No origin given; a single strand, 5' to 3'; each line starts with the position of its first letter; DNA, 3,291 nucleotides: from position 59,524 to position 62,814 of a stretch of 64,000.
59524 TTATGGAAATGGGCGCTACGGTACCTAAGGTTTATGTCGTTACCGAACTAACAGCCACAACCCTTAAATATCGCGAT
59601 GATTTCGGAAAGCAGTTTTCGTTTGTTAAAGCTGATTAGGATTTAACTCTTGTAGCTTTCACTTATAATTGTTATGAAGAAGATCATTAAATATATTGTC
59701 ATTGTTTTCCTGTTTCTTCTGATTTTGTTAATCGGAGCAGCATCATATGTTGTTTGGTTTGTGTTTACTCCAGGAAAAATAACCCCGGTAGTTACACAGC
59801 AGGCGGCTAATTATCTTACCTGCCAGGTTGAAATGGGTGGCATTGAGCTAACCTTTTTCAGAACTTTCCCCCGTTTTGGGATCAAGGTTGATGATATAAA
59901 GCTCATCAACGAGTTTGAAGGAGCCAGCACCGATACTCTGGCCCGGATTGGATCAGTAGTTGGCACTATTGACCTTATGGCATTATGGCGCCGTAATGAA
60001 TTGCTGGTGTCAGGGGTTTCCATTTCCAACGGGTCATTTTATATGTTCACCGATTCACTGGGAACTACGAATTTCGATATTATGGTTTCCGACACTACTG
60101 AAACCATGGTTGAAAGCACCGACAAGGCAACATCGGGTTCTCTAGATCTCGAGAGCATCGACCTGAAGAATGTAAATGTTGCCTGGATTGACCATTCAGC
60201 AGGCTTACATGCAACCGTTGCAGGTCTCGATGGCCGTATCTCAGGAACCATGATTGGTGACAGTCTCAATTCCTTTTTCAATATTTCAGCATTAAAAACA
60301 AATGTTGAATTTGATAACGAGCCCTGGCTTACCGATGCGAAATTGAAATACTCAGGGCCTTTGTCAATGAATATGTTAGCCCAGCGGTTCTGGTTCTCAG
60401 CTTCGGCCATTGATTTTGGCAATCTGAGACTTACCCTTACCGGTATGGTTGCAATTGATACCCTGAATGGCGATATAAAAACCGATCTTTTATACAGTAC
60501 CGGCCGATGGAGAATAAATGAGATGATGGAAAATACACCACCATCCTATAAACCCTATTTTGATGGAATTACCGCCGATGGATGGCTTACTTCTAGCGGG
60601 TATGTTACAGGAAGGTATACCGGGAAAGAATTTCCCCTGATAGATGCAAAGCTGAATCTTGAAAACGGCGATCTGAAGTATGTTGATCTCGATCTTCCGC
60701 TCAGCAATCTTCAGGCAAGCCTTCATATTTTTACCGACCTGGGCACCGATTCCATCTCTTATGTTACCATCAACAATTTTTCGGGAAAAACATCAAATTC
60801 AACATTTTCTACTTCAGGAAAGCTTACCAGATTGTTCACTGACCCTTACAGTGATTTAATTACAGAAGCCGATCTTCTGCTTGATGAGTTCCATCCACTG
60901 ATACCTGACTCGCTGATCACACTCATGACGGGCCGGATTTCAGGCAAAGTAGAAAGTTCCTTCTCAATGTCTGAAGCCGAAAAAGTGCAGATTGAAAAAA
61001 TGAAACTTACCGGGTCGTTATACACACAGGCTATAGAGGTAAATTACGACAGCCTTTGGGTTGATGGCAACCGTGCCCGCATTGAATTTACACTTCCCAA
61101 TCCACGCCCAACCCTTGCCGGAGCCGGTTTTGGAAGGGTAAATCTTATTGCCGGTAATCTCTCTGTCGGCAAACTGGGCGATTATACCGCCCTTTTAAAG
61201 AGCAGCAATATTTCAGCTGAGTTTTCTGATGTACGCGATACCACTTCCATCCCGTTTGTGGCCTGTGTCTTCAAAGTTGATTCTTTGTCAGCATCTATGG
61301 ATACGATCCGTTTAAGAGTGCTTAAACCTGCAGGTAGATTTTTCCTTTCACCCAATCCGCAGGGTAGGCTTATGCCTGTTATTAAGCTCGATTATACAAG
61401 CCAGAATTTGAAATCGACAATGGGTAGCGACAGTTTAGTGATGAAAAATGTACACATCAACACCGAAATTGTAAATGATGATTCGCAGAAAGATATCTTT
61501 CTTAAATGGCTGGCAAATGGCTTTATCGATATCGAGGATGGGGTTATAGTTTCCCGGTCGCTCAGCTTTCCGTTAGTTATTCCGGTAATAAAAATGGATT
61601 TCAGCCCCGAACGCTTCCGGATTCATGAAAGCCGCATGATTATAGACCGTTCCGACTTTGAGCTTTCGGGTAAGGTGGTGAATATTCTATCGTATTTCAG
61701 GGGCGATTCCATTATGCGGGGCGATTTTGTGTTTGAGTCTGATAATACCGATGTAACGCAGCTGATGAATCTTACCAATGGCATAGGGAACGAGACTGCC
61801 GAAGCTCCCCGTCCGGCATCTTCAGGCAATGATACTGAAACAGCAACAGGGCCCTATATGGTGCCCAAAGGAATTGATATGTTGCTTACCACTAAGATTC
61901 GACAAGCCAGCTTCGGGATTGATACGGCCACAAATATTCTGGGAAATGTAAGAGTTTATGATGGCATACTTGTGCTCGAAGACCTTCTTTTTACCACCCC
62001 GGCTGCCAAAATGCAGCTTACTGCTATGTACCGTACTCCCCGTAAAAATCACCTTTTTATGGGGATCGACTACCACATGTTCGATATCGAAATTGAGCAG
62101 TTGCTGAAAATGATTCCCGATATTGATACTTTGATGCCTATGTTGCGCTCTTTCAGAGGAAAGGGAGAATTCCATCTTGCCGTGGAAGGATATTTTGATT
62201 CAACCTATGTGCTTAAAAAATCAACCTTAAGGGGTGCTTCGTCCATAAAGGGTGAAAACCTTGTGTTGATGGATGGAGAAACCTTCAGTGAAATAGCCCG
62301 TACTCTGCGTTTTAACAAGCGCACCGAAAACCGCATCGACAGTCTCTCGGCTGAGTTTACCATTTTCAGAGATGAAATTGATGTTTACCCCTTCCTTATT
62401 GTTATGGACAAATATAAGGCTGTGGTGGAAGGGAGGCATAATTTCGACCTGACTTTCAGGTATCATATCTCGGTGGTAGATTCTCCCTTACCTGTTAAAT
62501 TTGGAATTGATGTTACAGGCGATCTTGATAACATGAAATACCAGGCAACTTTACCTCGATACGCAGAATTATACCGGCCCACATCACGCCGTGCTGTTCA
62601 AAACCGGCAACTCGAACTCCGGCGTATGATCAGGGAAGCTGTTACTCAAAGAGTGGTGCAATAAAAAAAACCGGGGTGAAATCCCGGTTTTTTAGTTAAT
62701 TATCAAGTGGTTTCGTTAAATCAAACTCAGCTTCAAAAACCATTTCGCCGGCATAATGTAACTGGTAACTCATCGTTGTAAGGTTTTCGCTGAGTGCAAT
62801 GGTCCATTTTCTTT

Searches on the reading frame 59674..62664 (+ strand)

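Call 40: search_protein_families(library=pfam, proteins=[window:59674-62664:+], max_evalue=0.00001)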
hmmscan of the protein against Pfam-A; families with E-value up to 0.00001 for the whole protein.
window:59674-62664:+ (996 aa): 2 families
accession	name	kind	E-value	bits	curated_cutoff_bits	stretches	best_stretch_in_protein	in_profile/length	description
PF05170.20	AsmA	-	1.7e-12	47.4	29.8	1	1-187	1-187/607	AsmA family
PF05359.17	DUF748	-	2e-09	36.6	50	1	6-271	16-251/1037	Domain of Unknown Function (DUF748)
